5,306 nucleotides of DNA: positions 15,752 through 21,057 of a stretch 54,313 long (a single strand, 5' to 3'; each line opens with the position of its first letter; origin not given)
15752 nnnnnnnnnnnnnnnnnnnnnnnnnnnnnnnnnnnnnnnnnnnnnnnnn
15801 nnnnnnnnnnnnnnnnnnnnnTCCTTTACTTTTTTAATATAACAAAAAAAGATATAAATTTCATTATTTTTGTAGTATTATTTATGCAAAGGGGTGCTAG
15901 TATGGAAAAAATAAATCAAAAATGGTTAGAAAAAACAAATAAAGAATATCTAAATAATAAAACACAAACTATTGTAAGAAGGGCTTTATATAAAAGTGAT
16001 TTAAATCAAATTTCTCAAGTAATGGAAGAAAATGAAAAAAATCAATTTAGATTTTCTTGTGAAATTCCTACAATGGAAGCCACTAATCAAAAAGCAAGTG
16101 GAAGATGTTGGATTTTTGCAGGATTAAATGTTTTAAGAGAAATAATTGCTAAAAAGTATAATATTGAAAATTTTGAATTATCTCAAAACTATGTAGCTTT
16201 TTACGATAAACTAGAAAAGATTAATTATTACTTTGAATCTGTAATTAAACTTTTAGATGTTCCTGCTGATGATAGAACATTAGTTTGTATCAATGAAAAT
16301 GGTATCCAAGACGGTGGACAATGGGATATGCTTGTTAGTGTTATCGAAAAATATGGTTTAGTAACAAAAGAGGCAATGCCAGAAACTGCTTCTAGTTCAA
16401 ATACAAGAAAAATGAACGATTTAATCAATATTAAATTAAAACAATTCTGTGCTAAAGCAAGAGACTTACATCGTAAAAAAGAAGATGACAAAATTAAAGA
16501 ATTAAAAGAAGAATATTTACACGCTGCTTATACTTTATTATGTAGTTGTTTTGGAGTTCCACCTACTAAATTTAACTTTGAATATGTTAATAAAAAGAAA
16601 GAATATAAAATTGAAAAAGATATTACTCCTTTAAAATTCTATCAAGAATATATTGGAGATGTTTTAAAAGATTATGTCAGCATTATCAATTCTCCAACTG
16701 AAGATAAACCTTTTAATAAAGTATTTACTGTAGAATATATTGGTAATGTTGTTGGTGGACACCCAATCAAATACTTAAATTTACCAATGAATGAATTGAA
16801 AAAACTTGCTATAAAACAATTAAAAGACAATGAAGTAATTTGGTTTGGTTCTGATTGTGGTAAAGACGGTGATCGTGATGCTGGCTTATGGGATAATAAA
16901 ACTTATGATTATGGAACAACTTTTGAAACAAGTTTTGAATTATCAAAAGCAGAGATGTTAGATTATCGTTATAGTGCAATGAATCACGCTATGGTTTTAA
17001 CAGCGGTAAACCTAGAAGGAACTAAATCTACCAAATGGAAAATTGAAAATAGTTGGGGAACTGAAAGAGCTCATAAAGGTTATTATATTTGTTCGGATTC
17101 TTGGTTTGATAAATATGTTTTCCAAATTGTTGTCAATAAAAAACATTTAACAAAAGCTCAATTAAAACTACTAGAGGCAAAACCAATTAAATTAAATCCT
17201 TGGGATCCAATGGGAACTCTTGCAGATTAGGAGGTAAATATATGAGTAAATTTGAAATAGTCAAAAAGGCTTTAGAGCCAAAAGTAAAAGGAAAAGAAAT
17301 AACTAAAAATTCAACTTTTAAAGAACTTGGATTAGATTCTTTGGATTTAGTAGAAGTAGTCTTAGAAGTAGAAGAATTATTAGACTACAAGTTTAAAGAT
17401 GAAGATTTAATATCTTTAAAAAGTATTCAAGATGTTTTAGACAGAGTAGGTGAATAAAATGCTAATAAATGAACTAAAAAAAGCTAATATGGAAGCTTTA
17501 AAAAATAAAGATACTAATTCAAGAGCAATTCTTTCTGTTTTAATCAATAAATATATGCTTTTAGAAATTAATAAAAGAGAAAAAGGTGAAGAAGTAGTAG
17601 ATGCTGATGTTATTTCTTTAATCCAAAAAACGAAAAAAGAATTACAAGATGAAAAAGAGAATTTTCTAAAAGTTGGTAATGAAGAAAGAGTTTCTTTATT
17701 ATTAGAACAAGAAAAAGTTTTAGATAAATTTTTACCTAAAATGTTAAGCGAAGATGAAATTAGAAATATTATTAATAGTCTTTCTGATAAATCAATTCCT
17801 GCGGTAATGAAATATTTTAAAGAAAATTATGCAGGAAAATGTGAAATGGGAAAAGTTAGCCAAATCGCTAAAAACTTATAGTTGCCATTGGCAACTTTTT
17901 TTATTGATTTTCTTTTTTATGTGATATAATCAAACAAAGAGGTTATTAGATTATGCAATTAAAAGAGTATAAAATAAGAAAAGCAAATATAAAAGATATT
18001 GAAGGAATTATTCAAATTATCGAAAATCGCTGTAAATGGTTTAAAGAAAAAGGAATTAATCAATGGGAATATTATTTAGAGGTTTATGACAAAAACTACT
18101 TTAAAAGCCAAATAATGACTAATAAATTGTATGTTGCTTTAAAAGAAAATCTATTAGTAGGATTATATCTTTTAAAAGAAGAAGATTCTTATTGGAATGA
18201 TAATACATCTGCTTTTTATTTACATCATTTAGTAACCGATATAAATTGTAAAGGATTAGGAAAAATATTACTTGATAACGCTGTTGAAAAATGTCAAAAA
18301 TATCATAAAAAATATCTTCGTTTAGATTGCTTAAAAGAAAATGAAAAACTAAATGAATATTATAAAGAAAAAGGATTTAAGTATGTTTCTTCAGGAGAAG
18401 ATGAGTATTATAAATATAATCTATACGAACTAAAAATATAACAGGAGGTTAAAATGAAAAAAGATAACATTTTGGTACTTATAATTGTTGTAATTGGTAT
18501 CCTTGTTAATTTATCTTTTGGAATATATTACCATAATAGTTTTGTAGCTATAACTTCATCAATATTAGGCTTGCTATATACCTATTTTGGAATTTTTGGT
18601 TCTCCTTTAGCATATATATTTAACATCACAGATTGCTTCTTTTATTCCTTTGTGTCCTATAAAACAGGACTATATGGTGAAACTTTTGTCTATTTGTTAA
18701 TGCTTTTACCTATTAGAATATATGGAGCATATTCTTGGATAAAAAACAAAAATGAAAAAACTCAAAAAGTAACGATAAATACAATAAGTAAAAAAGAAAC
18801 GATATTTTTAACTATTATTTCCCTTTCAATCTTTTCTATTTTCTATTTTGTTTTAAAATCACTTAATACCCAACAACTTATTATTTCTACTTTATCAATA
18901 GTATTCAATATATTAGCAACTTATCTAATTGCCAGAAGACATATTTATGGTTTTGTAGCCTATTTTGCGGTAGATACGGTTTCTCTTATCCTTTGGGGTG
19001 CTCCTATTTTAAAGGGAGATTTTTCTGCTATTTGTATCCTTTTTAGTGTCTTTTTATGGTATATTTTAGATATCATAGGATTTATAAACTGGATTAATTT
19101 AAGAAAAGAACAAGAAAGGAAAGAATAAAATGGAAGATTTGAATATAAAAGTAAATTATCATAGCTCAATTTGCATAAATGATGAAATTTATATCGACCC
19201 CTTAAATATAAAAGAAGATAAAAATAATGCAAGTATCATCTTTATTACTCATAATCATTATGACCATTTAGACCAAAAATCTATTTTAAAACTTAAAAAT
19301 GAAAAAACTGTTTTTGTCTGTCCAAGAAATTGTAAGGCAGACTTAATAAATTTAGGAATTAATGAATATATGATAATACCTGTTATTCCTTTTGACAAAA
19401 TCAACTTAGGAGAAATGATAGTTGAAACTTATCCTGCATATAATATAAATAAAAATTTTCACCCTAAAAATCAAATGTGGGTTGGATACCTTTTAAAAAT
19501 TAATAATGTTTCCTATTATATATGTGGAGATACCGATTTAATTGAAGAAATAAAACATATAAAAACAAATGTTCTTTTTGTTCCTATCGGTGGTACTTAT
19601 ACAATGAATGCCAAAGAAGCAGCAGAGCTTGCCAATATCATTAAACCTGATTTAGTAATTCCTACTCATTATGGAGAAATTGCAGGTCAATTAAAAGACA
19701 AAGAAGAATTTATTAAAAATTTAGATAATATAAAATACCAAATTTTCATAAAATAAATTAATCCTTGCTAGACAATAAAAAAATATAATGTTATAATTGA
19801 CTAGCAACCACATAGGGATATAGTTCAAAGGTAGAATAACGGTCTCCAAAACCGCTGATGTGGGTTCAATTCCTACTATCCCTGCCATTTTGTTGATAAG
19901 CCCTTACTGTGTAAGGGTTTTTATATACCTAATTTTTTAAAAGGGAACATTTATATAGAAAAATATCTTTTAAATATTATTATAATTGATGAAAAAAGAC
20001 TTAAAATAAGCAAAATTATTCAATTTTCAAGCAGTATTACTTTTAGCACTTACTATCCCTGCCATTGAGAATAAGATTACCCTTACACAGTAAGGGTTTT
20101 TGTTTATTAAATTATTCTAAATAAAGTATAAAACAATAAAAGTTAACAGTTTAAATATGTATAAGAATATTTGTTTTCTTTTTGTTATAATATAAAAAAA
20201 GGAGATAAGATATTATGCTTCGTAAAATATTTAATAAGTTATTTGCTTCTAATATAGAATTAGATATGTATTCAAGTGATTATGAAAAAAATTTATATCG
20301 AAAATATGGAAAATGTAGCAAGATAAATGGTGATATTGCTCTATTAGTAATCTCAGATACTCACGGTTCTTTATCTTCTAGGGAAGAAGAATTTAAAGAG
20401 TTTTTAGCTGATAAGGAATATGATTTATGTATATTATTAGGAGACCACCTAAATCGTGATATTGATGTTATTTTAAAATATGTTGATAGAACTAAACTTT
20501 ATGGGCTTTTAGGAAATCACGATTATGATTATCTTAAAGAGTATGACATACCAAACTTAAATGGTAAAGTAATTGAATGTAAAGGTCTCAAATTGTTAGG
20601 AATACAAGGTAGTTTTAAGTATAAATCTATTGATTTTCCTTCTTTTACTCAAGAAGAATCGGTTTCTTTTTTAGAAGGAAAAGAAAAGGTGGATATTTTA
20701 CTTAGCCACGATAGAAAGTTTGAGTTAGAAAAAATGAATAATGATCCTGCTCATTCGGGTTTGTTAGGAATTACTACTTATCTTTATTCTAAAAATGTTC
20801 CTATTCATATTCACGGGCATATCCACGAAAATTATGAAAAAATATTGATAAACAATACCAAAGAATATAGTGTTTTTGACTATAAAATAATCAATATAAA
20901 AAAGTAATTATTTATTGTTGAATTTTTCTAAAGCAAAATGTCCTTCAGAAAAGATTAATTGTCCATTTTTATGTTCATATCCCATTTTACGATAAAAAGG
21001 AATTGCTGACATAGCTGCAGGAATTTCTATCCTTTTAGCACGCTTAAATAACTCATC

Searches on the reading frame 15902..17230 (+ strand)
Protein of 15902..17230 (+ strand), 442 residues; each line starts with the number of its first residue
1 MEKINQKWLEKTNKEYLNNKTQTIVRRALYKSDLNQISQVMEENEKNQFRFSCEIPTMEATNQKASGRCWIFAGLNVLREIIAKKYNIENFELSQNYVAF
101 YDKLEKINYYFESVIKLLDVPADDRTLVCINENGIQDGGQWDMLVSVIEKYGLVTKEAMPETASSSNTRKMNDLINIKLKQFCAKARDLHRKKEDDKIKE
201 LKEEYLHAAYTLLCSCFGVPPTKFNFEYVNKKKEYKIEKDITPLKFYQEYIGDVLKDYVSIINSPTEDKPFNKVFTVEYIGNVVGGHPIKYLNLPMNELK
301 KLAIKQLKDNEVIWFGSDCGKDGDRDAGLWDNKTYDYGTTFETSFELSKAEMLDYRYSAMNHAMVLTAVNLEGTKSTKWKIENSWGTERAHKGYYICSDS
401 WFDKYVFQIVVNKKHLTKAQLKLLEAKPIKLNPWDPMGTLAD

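Call 96: search_protein_families(library=pfam, proteins=[window:15902-17230:+], max_evalue=0.001)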
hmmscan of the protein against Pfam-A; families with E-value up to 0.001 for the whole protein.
window:15902-17230:+ (442 aa): 3 families
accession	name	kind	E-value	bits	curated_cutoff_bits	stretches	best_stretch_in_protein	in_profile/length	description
PF03051.21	Peptidase_C1_2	-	4.2e-163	543.7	22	1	4-438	2-438/438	Peptidase C1-like family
PF00112.29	Peptidase_C1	-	2.5e-05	24.9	20.7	0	358-396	164-201/220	Papain family cysteine protease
PF24048.1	LRR_NXF1-5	-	0.00015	21.8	30.5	0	74-108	68-102/142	NXF1/2/3/5 leucine-rich repeat domain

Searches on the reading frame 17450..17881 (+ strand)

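Call 96: search_protein_families(library=pfam, proteins=[window:17450-17881:+], max_evalue=0.001)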
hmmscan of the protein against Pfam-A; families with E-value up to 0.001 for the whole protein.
window:17450-17881:+ (143 aa): 1 family
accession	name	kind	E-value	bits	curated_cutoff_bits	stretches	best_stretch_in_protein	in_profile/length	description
PF09424.15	YqeY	-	1.4e-15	58.1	27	1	8-142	3-141/143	Yqey-like protein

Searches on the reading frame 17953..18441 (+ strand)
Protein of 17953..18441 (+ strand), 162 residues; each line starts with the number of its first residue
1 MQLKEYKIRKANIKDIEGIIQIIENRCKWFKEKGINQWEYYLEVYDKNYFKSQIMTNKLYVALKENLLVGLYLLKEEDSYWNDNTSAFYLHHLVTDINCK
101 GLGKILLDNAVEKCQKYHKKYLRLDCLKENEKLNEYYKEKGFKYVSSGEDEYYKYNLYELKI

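Call 96: search_protein_families(library=pfam, proteins=[window:17953-18441:+], max_evalue=0.001)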
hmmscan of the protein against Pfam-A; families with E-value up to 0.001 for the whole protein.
window:17953-18441:+ (162 aa): 3 families
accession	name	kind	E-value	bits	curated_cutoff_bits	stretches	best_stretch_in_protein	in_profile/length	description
PF00583.31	Acetyltransf_1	-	3.7e-06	27.6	20.7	1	42-142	20-116/116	Acetyltransferase (GNAT) family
PF13673.13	Acetyltransf_10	-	1.3e-05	25.6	23.6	1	29-147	4-112/128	Acetyltransferase (GNAT) domain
PF13508.13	Acetyltransf_7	-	0.00036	21.3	27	1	58-143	4-83/84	Acetyltransferase (GNAT) domain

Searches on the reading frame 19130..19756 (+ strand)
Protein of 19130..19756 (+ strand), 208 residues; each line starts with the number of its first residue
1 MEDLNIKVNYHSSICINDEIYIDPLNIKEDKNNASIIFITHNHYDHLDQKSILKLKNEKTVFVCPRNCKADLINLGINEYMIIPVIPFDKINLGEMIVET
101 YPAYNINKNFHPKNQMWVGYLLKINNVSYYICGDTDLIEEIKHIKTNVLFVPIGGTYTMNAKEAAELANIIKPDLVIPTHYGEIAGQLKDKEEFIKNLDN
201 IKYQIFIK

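Call 96: search_protein_families(library=pfam, proteins=[window:19130-19756:+], max_evalue=0.001)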
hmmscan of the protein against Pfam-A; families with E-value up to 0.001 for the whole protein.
window:19130-19756:+ (208 aa): 2 families
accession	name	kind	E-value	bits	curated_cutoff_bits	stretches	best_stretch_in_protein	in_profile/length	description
PF13483.12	Lactamase_B_3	-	6.1e-17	62.5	24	1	18-180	17-160/160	Beta-lactamase superfamily domain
PF12706.13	Lactamase_B_2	-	5.5e-16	59.2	27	1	24-181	21-200/200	Beta-lactamase superfamily domain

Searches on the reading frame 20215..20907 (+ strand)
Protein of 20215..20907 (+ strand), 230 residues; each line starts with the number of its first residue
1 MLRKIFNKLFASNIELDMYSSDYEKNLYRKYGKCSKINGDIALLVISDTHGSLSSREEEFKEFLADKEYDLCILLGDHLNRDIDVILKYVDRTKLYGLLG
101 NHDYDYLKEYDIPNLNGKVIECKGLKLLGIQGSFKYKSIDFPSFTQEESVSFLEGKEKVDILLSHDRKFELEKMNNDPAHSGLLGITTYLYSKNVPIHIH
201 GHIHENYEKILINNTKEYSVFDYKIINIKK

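Call 96: search_protein_families(library=pfam, proteins=[window:20215-20907:+], max_evalue=0.001)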
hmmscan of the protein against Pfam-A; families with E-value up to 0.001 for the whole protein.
window:20215-20907:+ (230 aa): 2 families
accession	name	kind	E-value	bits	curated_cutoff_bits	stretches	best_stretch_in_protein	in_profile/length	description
PF00149.33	Metallophos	-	2.8e-13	51.2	21.5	1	43-205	3-190/191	Calcineurin-like phosphoesterase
PF12850.12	Metallophos_2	-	2.6e-07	31.2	27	1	43-207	3-120/154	Calcineurin-like phosphoesterase superfamily domain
